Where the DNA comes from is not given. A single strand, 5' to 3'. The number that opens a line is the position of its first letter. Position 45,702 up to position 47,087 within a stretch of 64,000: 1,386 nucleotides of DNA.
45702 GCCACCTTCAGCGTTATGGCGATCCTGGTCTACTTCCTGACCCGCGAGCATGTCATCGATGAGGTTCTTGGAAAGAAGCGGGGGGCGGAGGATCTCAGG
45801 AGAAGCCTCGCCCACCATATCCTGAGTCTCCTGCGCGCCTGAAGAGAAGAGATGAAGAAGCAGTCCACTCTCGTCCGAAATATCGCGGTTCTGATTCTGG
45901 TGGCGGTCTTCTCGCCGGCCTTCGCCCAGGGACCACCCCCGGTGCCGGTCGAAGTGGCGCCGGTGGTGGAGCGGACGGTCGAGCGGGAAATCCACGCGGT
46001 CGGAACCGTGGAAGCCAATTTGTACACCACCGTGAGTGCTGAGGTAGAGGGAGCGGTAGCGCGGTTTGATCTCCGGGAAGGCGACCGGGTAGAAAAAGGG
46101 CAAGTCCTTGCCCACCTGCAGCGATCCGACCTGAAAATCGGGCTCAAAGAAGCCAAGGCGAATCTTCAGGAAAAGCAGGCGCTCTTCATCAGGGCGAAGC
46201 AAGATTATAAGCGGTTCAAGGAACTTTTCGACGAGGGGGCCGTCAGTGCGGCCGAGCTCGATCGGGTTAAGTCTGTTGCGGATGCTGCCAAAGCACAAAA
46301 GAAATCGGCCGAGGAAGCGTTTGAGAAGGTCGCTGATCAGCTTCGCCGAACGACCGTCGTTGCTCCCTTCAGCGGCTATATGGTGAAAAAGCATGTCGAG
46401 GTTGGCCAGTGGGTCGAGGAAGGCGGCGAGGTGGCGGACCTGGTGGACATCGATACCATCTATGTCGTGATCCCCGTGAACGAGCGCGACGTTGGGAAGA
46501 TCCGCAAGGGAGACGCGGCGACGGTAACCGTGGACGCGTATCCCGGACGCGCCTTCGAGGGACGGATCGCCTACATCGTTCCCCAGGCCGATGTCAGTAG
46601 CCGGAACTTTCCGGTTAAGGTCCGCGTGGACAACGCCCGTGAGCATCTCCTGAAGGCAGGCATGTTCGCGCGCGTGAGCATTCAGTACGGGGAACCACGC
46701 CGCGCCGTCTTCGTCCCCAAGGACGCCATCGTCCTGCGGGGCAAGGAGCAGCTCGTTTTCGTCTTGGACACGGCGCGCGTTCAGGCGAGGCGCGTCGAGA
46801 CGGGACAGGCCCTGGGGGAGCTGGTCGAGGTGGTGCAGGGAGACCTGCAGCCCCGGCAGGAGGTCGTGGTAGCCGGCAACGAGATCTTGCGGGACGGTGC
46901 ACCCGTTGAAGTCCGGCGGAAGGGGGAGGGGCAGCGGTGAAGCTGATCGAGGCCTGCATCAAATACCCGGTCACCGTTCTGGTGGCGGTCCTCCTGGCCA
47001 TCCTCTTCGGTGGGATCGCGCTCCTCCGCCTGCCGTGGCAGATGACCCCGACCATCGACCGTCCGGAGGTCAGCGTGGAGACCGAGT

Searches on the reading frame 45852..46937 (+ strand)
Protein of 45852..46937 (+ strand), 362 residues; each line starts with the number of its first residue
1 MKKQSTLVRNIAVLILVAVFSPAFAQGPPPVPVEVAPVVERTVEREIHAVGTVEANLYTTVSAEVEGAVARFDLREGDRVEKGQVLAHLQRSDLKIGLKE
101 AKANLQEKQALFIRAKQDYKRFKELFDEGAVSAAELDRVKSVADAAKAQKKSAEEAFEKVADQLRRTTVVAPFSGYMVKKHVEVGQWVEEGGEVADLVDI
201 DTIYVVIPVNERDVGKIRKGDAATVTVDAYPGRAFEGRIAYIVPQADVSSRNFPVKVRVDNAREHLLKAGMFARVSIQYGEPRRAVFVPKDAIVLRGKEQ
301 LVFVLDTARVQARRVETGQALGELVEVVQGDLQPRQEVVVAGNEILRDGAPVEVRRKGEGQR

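Call 19: search_protein_families(library=pfam, proteins=[window:45852-46937:+], max_evalue=0.00001)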
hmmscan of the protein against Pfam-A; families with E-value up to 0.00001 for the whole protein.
window:45852-46937:+ (362 aa): 3 families
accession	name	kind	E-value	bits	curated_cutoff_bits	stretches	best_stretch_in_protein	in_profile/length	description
PF16576.10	HlyD_D23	-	1.1e-33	116.8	30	1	43-273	2-214/214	Barrel-sandwich domain of CusB or HlyD membrane-fusion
PF13437.12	HlyD_3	-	3.6e-21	76.3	22.2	1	168-270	1-106/106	HlyD family secretion protein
PF12700.13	HlyD_2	-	2.9e-07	30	25.1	0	185-311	250-366/416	HlyD family secretion protein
